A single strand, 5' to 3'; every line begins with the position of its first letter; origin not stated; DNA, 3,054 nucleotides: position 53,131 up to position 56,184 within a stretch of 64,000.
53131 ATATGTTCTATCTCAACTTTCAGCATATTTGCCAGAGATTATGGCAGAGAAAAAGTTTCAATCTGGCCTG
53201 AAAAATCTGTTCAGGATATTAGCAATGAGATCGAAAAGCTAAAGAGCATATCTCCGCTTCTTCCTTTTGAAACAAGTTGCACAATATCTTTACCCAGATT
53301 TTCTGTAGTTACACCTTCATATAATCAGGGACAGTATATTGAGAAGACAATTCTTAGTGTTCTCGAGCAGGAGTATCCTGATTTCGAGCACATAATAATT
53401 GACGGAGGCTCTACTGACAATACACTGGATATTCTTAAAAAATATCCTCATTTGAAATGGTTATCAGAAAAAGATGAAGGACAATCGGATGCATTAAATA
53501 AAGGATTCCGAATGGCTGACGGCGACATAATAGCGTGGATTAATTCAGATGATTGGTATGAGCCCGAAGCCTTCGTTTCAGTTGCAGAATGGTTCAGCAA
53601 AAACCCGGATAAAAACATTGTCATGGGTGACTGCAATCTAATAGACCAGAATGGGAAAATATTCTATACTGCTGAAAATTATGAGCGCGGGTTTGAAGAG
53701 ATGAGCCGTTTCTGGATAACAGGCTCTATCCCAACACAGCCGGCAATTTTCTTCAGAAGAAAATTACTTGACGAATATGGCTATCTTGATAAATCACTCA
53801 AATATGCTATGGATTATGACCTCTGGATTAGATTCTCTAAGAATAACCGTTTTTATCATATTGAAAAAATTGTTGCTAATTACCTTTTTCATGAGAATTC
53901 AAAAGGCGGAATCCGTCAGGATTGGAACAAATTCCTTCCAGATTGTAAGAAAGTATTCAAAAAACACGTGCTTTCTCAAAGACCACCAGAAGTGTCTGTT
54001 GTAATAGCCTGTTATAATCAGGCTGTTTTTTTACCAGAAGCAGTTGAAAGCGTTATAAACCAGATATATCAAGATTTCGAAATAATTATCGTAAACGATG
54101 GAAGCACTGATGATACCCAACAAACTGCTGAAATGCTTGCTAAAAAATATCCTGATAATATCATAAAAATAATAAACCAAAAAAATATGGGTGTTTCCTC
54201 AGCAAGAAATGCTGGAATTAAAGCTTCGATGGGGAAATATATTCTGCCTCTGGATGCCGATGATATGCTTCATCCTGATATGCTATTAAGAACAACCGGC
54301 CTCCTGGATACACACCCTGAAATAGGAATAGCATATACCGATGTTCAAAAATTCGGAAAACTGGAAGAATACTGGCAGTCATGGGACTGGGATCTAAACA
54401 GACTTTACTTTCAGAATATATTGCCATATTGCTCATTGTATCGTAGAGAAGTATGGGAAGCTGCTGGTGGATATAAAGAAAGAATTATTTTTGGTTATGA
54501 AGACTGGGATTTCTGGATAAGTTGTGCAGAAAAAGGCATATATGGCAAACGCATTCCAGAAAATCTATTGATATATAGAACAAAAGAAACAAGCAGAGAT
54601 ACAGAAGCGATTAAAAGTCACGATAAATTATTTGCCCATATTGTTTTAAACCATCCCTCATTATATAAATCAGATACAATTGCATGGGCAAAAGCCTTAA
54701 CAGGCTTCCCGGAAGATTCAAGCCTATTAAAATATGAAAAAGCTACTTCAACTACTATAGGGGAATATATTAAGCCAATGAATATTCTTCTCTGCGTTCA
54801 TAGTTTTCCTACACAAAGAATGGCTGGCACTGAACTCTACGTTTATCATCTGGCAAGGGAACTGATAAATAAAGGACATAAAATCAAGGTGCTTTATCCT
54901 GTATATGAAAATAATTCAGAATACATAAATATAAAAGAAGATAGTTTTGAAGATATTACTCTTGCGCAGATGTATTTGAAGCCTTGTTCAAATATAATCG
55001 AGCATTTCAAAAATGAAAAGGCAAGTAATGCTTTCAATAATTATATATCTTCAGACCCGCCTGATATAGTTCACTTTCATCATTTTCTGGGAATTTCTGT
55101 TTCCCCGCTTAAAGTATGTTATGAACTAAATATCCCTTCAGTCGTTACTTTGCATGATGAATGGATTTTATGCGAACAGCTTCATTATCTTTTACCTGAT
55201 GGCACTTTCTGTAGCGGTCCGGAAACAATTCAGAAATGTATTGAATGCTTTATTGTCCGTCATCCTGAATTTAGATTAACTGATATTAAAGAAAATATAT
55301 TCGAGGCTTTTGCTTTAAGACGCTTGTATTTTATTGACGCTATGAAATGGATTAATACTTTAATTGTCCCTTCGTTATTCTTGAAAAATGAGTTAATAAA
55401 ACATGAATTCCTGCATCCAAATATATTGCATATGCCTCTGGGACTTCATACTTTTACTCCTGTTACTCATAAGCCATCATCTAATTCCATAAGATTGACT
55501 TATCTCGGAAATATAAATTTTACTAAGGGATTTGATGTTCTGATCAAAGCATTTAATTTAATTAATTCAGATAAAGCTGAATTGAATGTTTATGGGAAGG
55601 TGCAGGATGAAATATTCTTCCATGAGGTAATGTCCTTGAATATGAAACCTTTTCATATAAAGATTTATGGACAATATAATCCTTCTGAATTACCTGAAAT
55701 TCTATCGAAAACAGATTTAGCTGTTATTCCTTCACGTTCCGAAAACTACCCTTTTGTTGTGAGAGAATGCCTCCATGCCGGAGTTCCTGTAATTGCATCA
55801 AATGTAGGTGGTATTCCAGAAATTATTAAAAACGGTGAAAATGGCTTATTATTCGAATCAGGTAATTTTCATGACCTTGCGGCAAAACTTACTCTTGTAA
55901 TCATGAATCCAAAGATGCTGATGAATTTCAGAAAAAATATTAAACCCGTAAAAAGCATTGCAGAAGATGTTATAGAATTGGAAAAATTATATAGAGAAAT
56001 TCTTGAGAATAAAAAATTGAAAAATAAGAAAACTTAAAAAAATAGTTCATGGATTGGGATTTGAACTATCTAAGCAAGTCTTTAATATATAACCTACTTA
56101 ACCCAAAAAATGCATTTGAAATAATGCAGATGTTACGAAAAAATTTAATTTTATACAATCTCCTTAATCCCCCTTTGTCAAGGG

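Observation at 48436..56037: One 2,533-codon ORF concatenating about eight glycosyltransferase-type modules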

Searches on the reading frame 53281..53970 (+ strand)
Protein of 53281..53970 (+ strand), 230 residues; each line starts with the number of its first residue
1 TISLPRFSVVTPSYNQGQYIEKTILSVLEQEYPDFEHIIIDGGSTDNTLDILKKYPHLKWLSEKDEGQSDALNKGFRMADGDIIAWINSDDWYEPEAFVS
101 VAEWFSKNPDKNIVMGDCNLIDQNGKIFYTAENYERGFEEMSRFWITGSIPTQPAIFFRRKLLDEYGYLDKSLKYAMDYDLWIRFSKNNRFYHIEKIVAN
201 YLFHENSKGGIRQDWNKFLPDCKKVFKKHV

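Call 6: search_protein_families(library=pfam, proteins=[window:53281-53970:+], max_evalue=1)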
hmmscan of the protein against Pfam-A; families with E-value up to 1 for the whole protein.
window:53281-53970:+ (230 aa): 7 families
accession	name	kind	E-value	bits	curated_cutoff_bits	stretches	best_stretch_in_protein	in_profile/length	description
PF00535.33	Glycos_transf_2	-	2.7e-33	115.7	23.3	1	8-166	1-167/168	Glycosyl transferase family 2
PF13641.12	Glyco_tranf_2_3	-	1.1e-15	58.7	27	1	5-189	1-198/230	Glycosyltransferase like family 2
PF10111.15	Glyco_tranf_2_2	-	4.2e-14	53.1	27.3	1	8-192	1-206/276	Glycosyltransferase like family 2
PF13632.12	Glyco_trans_2_3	-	0.0036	17.6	27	1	83-213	1-131/198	Glycosyl transferase family group 2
PF13704.12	Glyco_tranf_2_4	-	0.0043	18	27.5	1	18-93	5-75/98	Glycosyl transferase family 2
PF23996.1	DUF7314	-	0.096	13.4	27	1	70-122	3-55/87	Domain of unknown function (DUF7314)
PF04659.18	Arch_fla_DE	-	0.11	12.9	21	1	39-78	26-65/96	Archaeal flagella protein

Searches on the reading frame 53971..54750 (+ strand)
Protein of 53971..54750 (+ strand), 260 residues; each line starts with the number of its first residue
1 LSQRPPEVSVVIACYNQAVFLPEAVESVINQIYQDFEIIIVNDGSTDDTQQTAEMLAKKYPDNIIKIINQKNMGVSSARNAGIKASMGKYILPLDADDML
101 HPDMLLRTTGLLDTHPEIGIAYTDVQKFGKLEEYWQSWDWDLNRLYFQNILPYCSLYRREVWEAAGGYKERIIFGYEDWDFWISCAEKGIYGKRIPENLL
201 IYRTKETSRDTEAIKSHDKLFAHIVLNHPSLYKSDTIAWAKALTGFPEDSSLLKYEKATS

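Call 6: search_protein_families(library=pfam, proteins=[window:53971-54750:+], max_evalue=1)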
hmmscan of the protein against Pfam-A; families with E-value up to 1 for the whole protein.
window:53971-54750:+ (260 aa): 6 families
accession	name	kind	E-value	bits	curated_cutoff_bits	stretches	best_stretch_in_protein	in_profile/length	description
PF00535.33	Glycos_transf_2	-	2.1e-35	122.6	23.3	1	9-146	1-137/168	Glycosyl transferase family 2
PF13641.12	Glyco_tranf_2_3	-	1e-21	78.5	27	1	6-193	2-202/230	Glycosyltransferase like family 2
PF10111.15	Glyco_tranf_2_2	-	3e-14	53.6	27.3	1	9-200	1-214/276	Glycosyltransferase like family 2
PF13632.12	Glyco_trans_2_3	-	3.3e-05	24.2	27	1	90-205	1-125/198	Glycosyl transferase family group 2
PF13704.12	Glyco_tranf_2_4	-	0.0014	19.5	27.5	1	17-102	3-86/98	Glycosyl transferase family 2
PF02709.20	Glyco_transf_7C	-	0.056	13.5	23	1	156-199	25-69/78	N-terminal domain of galactosyltransferase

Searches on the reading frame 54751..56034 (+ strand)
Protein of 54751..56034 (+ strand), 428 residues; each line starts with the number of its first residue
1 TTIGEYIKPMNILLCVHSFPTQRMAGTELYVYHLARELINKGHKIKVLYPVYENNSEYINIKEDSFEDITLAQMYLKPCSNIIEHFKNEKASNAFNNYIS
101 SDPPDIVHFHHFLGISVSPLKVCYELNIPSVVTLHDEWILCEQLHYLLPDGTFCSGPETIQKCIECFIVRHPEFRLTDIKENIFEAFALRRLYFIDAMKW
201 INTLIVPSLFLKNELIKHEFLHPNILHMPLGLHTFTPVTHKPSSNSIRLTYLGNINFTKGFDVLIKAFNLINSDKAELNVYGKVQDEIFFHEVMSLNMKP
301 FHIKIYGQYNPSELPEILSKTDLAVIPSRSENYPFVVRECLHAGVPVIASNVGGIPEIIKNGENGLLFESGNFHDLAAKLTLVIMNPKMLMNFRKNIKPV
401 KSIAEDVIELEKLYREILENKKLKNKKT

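Call 6: search_protein_families(library=pfam, proteins=[window:54751-56034:+], max_evalue=1)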
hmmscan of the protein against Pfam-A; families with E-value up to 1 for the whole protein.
window:54751-56034:+ (428 aa): 7 families
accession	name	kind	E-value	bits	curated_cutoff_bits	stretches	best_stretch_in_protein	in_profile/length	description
PF00534.26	Glycos_transf_1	-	1.8e-30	106.1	26.4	1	244-398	13-170/172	Glycosyl transferases group 1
PF13692.12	Glyco_trans_1_4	-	9.1e-25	88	27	1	248-383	3-139/142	Glycosyl transferases group 1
PF13439.12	Glyco_transf_4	-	3e-14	53.8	28.5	1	26-223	3-156/170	Glycosyltransferase Family 4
PF20706.3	GT4-conflict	-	9.4e-08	31.9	26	1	223-361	172-322/385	Family 4 Glycosyltransferase in conflict systems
PF13579.12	Glyco_trans_4_4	-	1.6e-05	25.7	29.7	1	26-140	2-106/158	Glycosyl transferase 4-like domain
PF13524.12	Glyco_trans_1_2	-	0.0012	19.3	25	1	301-389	15-117/144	Glycosyl transferase-like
PF08323.17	Glyco_transf_5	-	0.052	13.7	22.7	1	31-63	22-54/239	Starch synthase catalytic domain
